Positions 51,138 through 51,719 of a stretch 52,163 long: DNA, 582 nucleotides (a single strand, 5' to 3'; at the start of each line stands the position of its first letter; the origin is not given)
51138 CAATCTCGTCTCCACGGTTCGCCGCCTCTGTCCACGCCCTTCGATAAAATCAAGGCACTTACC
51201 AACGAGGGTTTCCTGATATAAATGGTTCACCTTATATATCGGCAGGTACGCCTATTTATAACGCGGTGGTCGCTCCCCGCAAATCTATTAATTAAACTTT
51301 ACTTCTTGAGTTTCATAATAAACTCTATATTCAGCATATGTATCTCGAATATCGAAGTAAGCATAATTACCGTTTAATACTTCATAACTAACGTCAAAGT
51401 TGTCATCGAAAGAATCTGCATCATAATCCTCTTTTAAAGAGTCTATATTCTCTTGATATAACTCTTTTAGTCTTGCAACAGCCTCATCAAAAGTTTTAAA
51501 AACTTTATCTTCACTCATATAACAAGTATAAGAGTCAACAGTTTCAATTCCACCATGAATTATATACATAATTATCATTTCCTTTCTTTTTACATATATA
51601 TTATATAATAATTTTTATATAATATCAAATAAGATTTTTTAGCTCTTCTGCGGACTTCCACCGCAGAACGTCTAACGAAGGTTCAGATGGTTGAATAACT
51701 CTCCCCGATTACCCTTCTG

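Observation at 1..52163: TGA is read as a sense codon (Trp, code 4) throughout this phage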

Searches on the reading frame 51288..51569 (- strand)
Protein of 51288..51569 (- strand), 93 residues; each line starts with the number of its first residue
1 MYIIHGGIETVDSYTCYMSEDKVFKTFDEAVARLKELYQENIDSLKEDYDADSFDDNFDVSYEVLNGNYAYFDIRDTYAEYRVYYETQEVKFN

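Call 27: find_encoding_contigs(protein=window:51288-51569:-, flank=10000, max_places=6)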
Protein window:51288-51569:- (93 aa): 1 contig read that carries it; 1 place shown.
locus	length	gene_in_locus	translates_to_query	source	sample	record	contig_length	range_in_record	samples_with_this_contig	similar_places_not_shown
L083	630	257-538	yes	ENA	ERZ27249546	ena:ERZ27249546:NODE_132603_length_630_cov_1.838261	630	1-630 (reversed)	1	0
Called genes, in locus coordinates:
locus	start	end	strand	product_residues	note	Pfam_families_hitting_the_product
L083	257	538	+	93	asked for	-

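Call 45: search_protein_families(library=phrogs, max_evalue=0.001, proteins=[window:51291-51569:-])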
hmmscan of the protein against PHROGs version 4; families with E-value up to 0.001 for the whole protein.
seq(93 aa): 0 families
